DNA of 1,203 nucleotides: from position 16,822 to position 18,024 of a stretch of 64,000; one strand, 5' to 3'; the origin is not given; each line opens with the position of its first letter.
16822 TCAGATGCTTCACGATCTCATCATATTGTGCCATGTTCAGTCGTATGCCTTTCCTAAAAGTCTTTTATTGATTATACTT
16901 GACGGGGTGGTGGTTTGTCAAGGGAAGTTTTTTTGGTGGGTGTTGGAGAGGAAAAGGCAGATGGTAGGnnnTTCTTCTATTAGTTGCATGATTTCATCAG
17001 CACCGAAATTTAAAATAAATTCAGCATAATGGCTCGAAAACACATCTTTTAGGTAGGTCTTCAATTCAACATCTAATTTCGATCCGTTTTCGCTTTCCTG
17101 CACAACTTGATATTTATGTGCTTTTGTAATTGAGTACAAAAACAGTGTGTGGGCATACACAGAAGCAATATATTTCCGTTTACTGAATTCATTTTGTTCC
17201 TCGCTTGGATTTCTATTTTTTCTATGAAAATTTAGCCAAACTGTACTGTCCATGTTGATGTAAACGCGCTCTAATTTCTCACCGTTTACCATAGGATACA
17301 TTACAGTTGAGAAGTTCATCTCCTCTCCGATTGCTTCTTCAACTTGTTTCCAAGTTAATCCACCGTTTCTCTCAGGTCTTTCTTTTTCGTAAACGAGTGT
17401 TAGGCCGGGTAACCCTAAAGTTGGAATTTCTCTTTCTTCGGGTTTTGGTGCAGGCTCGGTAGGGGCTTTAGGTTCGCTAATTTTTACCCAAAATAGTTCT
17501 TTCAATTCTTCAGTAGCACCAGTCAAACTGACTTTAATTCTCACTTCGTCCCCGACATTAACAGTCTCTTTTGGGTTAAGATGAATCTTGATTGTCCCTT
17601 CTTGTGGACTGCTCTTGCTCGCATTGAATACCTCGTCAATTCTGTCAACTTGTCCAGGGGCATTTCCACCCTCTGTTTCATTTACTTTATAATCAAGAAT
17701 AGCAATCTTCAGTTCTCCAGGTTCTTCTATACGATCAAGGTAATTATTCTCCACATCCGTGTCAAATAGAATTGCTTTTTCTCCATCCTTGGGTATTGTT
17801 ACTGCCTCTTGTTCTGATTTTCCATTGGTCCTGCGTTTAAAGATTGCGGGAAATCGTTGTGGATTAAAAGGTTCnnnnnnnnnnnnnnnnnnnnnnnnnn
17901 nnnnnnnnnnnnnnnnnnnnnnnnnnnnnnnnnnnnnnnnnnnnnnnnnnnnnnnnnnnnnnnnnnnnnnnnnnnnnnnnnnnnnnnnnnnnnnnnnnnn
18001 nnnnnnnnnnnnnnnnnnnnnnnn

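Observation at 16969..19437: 822 aa GHKL ATPase protein with basic linker and uncharacterised C-terminal half adjacent to the PAPS reductase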

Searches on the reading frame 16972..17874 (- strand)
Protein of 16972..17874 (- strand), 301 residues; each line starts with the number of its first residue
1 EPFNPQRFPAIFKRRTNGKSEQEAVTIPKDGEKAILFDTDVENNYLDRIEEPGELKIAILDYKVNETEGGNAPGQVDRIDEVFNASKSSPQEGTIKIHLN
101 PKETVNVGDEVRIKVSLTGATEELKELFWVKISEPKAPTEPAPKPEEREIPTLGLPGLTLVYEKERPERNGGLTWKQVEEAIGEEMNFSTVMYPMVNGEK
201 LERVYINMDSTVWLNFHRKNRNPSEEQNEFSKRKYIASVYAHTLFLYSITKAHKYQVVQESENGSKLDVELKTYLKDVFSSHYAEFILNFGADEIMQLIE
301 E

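Call 63: predict_structure(alignment_id=A3)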
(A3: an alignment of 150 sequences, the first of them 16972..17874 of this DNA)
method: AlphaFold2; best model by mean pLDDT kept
length: 301 residues; sequences in the alignment: 150
mean_pLDDT: 79.9   pTM: 0.48
mean pLDDT of the five models: 79.9, 79.9, 78.7, 75.9, 73.1
residues with pLDDT >= 90: 75; 70-90: 166; 50-70: 35; < 50: 25
segments of 3 or more residues with pLDDT < 50: 67-73, 138-153
pLDDT, mean of each block of 10 residues (from residue 1): 66 76 79 90 83 82 58 58 86 89 83 86 87 67 40 72 73 84 89 89 93 85 78 91 92 90 88 92 85 68 63
secondary structure, 60 per line:
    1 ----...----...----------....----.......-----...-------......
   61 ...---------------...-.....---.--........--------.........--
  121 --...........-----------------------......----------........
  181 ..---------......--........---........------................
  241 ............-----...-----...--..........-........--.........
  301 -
elements in order: E12-14 E25-28 E33-39 E55-63 E83-87 E94-101 E110-118 E123-133 E157-162 H175-182 E192-197 E200-207 H211-218 H225-252 E258-260 E266-268 H271-280 H282-289 H292-300

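Call 70: fold_search(model_id=the predicted structure, library=pdb)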
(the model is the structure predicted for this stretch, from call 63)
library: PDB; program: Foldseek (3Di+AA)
matches with E <= 10: 1931; with E <= 0.001: 54
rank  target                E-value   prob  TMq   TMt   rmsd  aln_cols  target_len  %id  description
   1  9bc4_A                2.4e-05  1.00  0.26  0.19   3.9       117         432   11  Transglutaminase 2 - Intermediate State (released 2024-07-03)
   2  8k2f                  3.7e-05  0.99  0.23  0.16  13.8       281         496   10  Crystal structure of Group 1 oligosaccharide-releasing beta-N-acetylgalactosaminidase NgaCa from Cohnella abietis, apo 1 (released 2024-04-24)
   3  6c6m_B                5.9e-05  1.00  0.21  0.54   6.8       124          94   10  IgCam3 of human MLCK1 (released 2019-01-23)
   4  6c6m_A                6.3e-05  1.00  0.21  0.53   6.5       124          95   12  IgCam3 of human MLCK1 (released 2019-01-23)
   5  5xf0_MODEL_1_A        6.3e-05  1.00  0.22  0.49   6.4       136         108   12  Solution structure of the IgI domain of CD147 (released 2018-04-11)
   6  1pko                  6.7e-05  1.00  0.22  0.46   8.8       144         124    9  Myelin Oligodendrocyte Glycoprotein (MOG) (released 2003-07-15)
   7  9gsd_B                8.6e-05  1.00  0.22  0.29   7.2       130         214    8  Cryo-EM structure of mouse PMCA-NPTN complex captured in E2 state (BEF3) (released 2025-08-06)
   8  3pxh                  9.1e-05  1.00  0.22  0.32   9.0       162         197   11  Tandem Ig domains of tyrosine phosphatase LAR (released 2011-03-23)
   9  6fvi                  1.1e-04  1.00  0.28  0.52   6.5       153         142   12  ASH / PapD-like domain of human CEP192 (PapD-like domain 7) (released 2019-03-20)
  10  2dav_MODEL_1_A        1.2e-04  1.00  0.24  0.48   6.9       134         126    7  Solution structure of the first ig-like domain of Myosin-binding protein C, slow-type (released 2006-06-14)
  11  8k2g_A                1.2e-04  1.00  0.24  0.16  11.0       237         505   10  Crystal structure of Group 1 Oligosaccharide-releasing beta-N-acetylgalactosaminidase NgaCa from Cohnella abietis, apo (released 2024-04-24)
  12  2yd5                  1.3e-04  1.00  0.22  0.32  10.1       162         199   12  Crystal structure of the N-terminal Ig1-2 module of Human Receptor Protein Tyrosine Phosphatase LAR (released 2011-04-13)
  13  2edn_MODEL_1_A        1.3e-04  1.00  0.22  0.46   9.3       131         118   12  Solution structure of the first ig-like domain from human Myosin-binding protein C, fast-type (released 2007-08-14)
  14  4pbv_D                1.6e-04  1.00  0.22  0.32  10.4       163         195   10  Crystal structure of chicken receptor protein tyrosine phosphatase sigma in complex with TrkC (released 2014-11-12)
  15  4edq_A                1.7e-04  1.00  0.24  0.16   6.3       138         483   10  MBP-fusion protein of myosin-binding protein c residues 149-269 (released 2013-03-20)
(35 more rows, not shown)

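Call 95: search_protein_families(library=pfam, alignment_id=A2, max_evalue=1)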
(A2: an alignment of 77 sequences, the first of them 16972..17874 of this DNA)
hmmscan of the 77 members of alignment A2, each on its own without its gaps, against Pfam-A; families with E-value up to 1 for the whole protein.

A. member 1, window:16972-17874:- (301 aa): 1 family
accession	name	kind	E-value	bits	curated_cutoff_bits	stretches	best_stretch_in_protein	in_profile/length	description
PF03548.22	LolA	-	0.042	14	23.6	1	30-120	52-130/165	Outer membrane lipoprotein carrier protein LolA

B. families by the number of members that match (of 77 scanned): 38 families (the first 25 are shown)
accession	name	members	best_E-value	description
PF24558.1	DUF7604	8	0.0053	Domain of unknown function (DUF7604)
PF20266.3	Mab-21_C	8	0.015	Mab-21 protein HhH/H2TH-like domain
PF15834.10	THEG4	6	0.11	Testis highly expressed protein 4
PF00630.25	Filamin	3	0.023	Filamin/ABP280 repeat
PF16438.10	DUF5035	3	0.029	Domain of unknown function (DUF5035)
PF12358.13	DUF3644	3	0.047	Domain of unknown function (DUF3644)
PF13567.11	DUF4131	3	0.14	Domain of unknown function (DUF4131)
PF22708.2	S1CSD-TOTE-1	2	0.039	S1/CSD-like domain 1 of the TOTE conflict systems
PF17961.7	Big_8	2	0.049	Bacterial Ig domain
PF07731.20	Cu-oxidase_2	2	0.15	Multicopper oxidase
PF23869.1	Beta-prop_WDR75_1st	2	0.17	WD repeat-containing protein 75 first beta-propeller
PF02890.19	DUF226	1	0.012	Borrelia family of unknown function DUF226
PF13509.12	S1_2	1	0.013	S1 domain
PF07896.17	DUF1674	1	0.025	Protein of unknown function (DUF1674)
PF03159.24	XRN_N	1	0.034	XRN 5'-3' exonuclease N-terminus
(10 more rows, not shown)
